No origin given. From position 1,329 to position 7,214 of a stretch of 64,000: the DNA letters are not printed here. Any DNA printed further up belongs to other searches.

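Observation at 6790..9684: One ~90-aa fiber-tip domain present in three contexts: C-terminus of the 1862-aa fiber, N-terminus of the LamG/SGNH protein, and as a free 97-aa protein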

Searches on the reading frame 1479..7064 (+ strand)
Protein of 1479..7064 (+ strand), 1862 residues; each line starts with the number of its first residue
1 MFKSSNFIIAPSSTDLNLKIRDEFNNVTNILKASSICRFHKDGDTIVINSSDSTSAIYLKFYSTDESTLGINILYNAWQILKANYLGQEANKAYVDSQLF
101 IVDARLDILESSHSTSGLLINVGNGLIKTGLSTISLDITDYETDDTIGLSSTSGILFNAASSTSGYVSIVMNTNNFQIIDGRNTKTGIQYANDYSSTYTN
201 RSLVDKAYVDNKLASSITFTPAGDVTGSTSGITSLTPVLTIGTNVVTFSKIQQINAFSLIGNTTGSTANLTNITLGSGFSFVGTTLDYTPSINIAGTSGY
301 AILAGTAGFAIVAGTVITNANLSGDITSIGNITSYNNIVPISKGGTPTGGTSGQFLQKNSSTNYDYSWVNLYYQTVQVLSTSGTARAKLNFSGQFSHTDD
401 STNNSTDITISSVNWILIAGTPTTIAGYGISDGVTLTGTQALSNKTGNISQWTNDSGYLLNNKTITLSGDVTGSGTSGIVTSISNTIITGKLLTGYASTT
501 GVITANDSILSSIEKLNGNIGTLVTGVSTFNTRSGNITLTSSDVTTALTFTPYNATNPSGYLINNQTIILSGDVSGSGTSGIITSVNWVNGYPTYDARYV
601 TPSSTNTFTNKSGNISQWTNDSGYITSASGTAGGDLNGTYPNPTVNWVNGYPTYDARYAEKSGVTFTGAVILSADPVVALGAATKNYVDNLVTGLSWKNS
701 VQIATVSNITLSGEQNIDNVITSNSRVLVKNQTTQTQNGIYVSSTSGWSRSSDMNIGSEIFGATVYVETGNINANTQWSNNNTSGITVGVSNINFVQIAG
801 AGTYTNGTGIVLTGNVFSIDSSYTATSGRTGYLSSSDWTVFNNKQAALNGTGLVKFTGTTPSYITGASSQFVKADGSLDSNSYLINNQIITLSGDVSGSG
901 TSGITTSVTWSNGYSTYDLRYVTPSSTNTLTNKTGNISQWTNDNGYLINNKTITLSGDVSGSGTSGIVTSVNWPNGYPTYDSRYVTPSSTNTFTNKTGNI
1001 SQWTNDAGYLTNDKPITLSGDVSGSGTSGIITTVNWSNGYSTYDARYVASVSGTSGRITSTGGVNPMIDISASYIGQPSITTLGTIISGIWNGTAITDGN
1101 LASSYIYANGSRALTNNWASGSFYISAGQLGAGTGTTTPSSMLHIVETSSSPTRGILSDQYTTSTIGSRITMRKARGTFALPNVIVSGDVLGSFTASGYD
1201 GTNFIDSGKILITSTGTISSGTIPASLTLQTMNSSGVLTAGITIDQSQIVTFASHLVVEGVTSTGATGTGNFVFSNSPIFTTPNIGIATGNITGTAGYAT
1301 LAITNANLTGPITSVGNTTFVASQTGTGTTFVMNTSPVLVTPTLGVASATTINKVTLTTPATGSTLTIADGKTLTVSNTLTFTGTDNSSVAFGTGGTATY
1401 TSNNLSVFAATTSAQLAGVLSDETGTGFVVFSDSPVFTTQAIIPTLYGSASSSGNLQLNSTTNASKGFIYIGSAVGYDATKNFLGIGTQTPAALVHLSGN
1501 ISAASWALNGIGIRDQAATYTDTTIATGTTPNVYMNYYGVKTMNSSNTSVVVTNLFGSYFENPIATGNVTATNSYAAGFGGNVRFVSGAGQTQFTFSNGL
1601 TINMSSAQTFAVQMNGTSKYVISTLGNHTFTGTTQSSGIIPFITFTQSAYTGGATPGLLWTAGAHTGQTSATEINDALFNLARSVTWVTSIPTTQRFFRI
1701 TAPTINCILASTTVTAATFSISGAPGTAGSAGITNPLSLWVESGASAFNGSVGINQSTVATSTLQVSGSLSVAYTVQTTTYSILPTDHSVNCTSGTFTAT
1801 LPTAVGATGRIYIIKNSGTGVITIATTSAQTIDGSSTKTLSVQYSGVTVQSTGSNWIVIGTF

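Call 6: search_protein_families(library=pfam, proteins=[window:1479-7064:+], max_evalue=1)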
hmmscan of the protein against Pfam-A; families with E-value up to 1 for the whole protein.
window:1479-7064:+ (1862 aa): 1 family
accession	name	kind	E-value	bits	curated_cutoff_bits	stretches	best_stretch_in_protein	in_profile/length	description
PF19264.4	DUF5907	-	1.9e-06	28.4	27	1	222-290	14-75/80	Repeat of unknown function (DUF5907)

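Call 7: search_protein_families(library=phrogs, proteins=[window:1479-7064:+], max_evalue=0.1)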
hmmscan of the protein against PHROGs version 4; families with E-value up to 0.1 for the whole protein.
window:1479-7064:+ (1862 aa): 4 families
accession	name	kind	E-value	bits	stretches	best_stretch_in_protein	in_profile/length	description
phrog_27782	-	unknown function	6.7e-27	95.4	1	667-962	134-419/644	-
phrog_10096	-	unknown function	0.067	14.3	0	589-600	36-47/74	-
phrog_10259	-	unknown function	0.078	13.8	0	683-701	14-32/73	-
phrog_4961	-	unknown function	0.092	14.4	0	1737-1783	21-67/85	-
